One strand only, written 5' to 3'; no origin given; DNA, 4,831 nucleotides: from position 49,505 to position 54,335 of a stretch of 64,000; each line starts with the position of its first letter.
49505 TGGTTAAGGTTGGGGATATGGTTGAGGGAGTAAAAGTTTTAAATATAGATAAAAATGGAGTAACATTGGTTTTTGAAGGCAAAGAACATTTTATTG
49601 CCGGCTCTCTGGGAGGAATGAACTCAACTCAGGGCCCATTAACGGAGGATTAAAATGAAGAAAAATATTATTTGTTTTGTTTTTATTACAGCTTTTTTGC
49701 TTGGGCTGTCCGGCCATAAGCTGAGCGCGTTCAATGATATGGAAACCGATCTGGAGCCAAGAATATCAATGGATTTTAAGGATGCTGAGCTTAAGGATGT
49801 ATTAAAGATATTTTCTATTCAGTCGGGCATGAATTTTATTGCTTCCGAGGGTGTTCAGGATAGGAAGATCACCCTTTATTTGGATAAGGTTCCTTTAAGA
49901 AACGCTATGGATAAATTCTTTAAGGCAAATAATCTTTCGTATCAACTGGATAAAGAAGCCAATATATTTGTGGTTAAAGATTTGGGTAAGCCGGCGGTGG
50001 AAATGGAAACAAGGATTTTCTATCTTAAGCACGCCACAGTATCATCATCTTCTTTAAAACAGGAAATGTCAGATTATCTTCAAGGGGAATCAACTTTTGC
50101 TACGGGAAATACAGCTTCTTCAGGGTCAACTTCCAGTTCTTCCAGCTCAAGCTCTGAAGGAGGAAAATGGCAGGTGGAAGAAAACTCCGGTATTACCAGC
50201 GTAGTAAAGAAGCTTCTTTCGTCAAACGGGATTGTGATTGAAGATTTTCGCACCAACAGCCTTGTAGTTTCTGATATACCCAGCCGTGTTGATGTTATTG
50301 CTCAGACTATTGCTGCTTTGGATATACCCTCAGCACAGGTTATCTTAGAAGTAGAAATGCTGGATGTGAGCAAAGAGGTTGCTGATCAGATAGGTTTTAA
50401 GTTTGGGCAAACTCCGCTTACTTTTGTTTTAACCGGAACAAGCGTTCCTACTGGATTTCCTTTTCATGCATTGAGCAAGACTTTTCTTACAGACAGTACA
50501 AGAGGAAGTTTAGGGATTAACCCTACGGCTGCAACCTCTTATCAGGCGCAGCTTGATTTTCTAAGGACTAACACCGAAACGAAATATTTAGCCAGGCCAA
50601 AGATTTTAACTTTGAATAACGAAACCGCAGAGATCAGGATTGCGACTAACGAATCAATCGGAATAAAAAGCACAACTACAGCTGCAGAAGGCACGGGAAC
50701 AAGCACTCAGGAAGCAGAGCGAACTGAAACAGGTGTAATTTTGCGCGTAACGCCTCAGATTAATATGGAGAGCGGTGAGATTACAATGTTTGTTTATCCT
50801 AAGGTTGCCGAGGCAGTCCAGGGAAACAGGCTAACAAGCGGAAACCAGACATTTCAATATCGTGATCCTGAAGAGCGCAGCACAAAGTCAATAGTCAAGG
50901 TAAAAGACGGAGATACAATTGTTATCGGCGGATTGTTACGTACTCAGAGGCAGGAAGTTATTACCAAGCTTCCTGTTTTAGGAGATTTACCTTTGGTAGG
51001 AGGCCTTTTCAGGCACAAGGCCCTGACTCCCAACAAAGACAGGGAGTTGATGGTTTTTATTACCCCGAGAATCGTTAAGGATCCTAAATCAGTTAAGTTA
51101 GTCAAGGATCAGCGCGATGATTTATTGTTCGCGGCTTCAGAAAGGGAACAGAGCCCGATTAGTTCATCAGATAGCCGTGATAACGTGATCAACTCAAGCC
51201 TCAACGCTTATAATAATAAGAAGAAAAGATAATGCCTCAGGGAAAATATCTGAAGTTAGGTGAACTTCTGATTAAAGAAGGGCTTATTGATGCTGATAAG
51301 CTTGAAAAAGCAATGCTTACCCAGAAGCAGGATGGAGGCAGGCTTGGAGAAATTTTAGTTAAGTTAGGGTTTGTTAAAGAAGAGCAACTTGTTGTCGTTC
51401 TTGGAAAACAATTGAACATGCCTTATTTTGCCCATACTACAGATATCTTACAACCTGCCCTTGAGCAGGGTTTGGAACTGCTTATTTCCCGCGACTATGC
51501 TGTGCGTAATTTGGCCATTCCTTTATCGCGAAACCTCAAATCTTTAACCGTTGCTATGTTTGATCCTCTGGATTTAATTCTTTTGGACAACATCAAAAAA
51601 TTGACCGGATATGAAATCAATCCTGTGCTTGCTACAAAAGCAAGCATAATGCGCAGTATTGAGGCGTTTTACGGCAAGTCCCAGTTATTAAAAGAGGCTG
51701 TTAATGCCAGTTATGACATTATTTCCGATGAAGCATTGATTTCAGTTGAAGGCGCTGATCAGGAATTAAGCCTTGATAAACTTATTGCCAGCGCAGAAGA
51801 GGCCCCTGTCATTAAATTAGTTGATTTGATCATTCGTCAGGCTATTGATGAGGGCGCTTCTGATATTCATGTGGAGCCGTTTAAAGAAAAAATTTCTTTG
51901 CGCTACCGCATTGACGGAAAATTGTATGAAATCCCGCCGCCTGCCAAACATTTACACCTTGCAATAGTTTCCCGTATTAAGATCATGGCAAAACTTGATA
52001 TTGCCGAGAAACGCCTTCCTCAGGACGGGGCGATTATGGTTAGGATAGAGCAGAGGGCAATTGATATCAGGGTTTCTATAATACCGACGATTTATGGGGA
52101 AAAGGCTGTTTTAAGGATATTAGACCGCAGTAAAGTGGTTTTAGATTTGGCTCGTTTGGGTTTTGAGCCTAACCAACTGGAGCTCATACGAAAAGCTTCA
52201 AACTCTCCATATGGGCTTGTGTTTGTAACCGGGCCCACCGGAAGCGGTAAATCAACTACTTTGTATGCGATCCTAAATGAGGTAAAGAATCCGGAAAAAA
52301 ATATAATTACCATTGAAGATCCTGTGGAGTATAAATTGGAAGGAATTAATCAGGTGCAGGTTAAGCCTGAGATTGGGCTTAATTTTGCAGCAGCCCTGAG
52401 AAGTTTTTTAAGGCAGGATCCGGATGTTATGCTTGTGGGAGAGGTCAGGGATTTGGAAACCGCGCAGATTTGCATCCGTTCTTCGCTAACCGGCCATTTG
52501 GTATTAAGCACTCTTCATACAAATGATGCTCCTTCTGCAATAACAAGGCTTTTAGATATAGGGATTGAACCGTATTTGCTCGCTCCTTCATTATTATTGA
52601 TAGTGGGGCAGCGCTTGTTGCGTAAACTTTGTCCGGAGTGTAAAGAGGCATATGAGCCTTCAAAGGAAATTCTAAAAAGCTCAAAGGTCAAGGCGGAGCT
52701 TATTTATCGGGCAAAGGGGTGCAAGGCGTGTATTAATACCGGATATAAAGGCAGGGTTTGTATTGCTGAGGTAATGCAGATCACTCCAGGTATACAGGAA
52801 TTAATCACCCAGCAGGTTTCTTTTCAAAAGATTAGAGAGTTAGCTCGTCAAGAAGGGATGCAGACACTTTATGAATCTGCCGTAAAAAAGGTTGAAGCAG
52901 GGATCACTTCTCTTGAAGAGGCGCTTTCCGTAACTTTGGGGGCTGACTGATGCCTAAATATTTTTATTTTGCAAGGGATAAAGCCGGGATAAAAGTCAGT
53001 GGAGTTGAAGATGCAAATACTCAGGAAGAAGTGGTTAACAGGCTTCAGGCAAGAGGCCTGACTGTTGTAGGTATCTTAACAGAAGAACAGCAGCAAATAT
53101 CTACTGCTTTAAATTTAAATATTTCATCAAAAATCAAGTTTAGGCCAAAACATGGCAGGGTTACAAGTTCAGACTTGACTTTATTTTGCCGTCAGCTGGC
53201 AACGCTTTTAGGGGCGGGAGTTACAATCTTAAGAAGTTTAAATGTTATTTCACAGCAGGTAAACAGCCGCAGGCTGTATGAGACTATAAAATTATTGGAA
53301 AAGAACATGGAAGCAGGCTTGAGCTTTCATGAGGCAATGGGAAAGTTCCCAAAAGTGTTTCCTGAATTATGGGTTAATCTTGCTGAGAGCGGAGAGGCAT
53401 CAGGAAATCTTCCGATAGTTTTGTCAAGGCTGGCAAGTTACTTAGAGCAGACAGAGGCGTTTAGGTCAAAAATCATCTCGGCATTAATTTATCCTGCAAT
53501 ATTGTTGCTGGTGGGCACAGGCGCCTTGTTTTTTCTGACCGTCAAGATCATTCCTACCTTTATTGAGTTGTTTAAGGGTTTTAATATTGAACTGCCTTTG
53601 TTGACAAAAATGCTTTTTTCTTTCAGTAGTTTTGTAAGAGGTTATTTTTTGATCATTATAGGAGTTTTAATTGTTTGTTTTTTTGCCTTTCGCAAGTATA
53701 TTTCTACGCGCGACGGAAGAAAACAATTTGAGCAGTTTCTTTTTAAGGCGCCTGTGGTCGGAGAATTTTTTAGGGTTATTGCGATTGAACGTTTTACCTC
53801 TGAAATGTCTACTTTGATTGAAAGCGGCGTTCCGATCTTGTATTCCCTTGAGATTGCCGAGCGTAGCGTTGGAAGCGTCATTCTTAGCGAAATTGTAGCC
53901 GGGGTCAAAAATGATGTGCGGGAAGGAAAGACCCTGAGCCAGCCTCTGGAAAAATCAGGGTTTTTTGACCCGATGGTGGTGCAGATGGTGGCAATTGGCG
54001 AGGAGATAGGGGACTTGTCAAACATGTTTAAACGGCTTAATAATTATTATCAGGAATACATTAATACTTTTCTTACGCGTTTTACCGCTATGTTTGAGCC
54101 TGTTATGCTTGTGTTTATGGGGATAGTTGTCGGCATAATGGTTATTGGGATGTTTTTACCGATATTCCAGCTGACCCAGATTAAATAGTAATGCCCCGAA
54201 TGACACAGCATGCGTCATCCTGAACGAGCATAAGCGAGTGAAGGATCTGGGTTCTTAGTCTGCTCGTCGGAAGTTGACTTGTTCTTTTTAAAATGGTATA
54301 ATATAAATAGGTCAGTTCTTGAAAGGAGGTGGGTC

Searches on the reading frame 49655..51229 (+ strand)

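Call 13: search_protein_families(library=pfam, proteins=[window:49655-51229:+], max_evalue=0.01)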
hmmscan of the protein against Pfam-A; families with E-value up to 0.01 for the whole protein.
window:49655-51229:+ (525 aa): 3 families
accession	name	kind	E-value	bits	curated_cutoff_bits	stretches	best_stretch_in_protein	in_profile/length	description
PF00263.26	Secretin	-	5.8e-40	137.1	27.5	1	303-475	2-169/169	Bacterial type II and III secretion system protein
PF03958.22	Secretin_N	-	2.3e-11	44.2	28.2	1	119-228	1-69/69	Bacterial type II/III secretion system short domain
PF07660.19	STN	-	0.00026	21.2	28.4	0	59-108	1-51/52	Secretin and TonB N terminus short domain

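Call 48: search_protein_families(library=ncbifam, proteins=[window:49655-51229:+], max_evalue=0.01)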
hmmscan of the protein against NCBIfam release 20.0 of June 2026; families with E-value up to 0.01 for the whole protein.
window:49655-51229:+ (525 aa): 9 families
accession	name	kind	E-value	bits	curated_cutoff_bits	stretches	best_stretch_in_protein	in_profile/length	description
TIGR02517.1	type_II_gspD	equivalog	8.8e-61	206.1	351.35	1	116-481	233-597/600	type II secretion system secretin GspD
TIGR02515.1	IV_pilus_PilQ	subfamily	4e-57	194.1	284.35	1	36-475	3-428/428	type IV pilus secretin PilQ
NF010083.0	PRK13568.1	equivalog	5e-38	131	554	2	181-475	141-418/419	DNA uptake porin HofQ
TIGR02519.1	pilus_MshL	equivalog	5.4e-35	120.8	250.2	1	202-474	9-290/290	pilus (MSHA type) biogenesis protein MshL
TIGR02516.1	type_III_yscC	equivalog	7.9e-29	100.5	238.45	1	189-475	196-462/463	type III secretion system outer membrane ring subunit SctC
NF007851.2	PRK10560.1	exception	1.1e-24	87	598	1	181-475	133-410/412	DNA uptake porin HofQ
NF042912.1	Amuc_1098_fam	equivalog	3.1e-22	78.4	750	2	407-474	730-796/805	Amuc_1098 family type IV pilus outer membrane protein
NF011873.0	PRK15346.1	equivalog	6.1e-19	68.1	524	1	189-455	233-476/499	EscC/YscC/HrcC family type III secretion system outer membrane ring protein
TIGR02520.1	pilus_B_mal_scr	equivalog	4.6e-16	58.5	287.65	1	117-427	158-472/513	PilN family type IVB pilus formation outer membrane protein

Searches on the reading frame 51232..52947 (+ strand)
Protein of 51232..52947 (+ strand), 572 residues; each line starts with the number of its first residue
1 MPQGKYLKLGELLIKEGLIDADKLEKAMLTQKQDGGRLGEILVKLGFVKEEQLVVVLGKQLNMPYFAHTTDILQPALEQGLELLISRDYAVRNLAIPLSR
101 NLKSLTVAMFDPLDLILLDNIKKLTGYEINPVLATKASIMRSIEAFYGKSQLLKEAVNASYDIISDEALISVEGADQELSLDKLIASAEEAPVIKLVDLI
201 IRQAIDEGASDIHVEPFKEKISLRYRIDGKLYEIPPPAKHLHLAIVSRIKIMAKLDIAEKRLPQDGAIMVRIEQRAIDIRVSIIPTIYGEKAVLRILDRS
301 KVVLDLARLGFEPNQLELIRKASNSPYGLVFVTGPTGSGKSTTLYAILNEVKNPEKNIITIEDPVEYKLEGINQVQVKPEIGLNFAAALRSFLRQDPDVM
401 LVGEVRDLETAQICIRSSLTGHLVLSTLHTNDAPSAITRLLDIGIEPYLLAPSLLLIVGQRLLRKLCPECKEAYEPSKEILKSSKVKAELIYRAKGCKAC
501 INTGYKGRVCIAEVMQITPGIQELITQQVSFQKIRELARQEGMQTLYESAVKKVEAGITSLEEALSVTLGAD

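Call 13: search_protein_families(library=pfam, proteins=[window:51232-52947:+], max_evalue=0.01)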
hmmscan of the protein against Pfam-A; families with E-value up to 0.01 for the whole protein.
window:51232-52947:+ (572 aa): 13 families
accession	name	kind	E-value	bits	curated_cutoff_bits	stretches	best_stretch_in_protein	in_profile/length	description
PF00437.27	T2SSE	-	2.7e-139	464.4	24.9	1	188-565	3-369/370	Type II/IV secretion system protein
PF05157.20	MshEN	-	6.2e-15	55.4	23.1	1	81-149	17-86/90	MshEN domain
PF25199.1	nSTAND_NTPase5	-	3.7e-05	24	34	1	317-369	30-84/145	Novel STAND NTPase 5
PF13191.12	AAA_16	-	0.00031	21.7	32.6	1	320-354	17-51/167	AAA ATPase domain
PF13604.12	AAA_30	-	0.00038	20.7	27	1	312-354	3-45/191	AAA domain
PF01637.24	ATPase_2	-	0.00048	20.4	33.2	1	319-381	12-74/225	ATPase domain predominantly from Archaea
PF13401.12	AAA_22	-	0.0009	20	27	1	328-371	6-49/130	AAA domain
PF06414.18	Zeta_toxin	-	0.001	19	22.3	0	329-362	18-50/199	Zeta toxin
PF00005.33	ABC_tran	-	0.0013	19.7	25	1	329-366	13-50/137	ABC transporter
PF13555.12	AAA_29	-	0.0039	17.3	27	1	326-348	21-43/61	P-loop containing region of AAA domain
PF20720.3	nSTAND3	-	0.0057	16.8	27.2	0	328-366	18-56/155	Novel STAND NTPase 3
PF13476.12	AAA_23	-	0.0073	17.4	27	0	315-347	14-39/201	AAA domain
PF13173.12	AAA_14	-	0.0074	16.7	27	0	329-369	4-45/129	AAA domain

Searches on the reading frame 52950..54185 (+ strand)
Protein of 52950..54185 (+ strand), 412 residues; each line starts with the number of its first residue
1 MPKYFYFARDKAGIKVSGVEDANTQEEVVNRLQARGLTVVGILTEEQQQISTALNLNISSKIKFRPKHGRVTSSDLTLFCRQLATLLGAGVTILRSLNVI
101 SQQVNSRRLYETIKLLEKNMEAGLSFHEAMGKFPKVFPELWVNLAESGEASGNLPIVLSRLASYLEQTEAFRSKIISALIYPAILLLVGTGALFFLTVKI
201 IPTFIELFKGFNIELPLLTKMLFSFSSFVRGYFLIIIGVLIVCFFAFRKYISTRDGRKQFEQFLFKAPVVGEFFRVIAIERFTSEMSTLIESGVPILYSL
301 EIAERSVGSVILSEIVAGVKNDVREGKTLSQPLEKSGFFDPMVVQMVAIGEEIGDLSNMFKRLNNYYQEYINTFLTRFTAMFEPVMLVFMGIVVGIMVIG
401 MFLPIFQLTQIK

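Call 13: search_protein_families(library=pfam, proteins=[window:52950-54185:+], max_evalue=0.01)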
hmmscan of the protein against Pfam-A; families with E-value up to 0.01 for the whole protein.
window:52950-54185:+ (412 aa): 1 family
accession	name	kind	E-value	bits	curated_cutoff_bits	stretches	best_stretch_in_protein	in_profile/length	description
PF00482.28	T2SSF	-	3.8e-57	192.1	25.2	2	79-202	1-125/125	Type II secretion system (T2SS), protein F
